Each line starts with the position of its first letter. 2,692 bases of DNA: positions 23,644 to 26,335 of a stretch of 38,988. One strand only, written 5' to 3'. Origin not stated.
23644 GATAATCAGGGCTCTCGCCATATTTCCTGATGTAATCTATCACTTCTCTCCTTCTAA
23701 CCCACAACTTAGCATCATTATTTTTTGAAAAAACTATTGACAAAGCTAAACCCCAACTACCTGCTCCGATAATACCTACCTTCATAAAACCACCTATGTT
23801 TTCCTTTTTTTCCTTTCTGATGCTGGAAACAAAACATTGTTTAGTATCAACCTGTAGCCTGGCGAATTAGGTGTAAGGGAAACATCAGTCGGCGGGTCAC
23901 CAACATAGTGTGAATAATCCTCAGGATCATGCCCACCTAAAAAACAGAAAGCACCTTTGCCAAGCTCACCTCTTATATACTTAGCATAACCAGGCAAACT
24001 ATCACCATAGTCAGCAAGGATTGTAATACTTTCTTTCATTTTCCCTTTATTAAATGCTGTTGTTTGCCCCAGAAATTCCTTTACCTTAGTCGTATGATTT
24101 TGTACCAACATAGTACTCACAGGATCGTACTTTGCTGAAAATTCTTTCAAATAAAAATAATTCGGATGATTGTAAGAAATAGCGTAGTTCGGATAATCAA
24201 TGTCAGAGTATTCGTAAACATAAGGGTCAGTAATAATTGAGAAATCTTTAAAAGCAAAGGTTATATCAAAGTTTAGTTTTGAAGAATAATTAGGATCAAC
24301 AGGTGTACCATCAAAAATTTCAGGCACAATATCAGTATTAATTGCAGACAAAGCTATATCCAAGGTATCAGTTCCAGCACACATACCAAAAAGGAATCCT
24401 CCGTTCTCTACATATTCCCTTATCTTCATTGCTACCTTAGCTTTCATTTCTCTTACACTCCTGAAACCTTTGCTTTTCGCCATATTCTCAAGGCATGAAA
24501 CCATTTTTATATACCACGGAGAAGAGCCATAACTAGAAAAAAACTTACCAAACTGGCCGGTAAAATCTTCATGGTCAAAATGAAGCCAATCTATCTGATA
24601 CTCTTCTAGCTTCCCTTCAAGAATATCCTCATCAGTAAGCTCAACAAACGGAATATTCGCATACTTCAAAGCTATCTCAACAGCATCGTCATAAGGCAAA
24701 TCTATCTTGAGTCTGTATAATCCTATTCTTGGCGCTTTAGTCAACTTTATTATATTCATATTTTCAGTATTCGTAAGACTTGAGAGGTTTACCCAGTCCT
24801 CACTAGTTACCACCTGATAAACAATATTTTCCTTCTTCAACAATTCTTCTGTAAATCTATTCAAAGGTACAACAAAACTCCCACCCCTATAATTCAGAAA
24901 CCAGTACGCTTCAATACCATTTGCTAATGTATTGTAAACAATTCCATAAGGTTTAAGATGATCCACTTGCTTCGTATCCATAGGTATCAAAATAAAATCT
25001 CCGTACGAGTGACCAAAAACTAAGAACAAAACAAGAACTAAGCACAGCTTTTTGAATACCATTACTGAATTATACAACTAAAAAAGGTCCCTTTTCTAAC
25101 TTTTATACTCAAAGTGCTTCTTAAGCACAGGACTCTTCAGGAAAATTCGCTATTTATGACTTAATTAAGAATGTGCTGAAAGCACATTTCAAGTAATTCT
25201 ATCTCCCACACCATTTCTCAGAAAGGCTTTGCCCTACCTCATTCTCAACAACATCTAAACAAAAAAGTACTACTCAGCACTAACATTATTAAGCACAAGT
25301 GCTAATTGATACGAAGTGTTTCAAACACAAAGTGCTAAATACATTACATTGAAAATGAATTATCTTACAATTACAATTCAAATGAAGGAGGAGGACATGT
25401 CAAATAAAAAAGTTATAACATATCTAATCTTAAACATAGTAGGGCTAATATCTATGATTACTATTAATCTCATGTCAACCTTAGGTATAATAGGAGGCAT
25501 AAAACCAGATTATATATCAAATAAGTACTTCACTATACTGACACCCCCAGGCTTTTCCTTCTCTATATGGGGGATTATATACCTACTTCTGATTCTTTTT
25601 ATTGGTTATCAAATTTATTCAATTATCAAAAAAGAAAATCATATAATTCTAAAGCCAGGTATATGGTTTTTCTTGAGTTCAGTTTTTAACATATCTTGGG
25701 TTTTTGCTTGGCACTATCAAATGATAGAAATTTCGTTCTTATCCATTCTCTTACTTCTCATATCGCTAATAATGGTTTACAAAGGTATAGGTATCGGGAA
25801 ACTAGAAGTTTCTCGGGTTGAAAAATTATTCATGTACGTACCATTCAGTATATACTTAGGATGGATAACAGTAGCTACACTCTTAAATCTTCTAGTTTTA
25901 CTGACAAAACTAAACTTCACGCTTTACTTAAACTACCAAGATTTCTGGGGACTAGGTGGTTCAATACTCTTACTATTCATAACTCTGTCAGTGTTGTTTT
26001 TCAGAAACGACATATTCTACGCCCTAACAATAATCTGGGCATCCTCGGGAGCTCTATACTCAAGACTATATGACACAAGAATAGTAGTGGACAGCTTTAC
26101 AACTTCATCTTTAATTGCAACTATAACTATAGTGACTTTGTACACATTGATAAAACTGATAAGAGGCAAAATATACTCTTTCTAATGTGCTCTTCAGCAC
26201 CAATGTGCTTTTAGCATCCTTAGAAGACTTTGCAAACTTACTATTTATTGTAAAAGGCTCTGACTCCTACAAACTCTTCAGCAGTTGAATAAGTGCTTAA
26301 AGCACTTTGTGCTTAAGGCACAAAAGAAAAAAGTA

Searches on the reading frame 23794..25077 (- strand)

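Call 10: search_protein_families(library=pfam, proteins=[window:23794-25077:-])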
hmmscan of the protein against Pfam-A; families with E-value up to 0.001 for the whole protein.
window:23794-25077:- (427 aa): 1 family
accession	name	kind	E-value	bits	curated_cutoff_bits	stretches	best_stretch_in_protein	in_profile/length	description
PF09825.15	BPL_N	-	0.00022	20.7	24.2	0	208-236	64-92/283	Biotin-protein ligase, N terminal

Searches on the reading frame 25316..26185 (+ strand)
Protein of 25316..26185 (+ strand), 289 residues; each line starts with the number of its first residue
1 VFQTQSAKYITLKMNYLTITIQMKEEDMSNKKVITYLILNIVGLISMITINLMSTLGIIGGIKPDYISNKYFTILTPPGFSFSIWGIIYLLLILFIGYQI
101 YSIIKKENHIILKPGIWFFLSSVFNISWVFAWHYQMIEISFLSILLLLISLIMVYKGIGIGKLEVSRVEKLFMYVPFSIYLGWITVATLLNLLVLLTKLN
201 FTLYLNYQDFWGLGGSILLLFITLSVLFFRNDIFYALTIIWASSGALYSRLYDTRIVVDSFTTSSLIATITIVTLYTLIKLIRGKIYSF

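Call 10: search_protein_families(library=pfam, proteins=[window:25316-26185:+])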
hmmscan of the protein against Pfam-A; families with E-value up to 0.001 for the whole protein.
window:25316-26185:+ (289 aa): 0 families
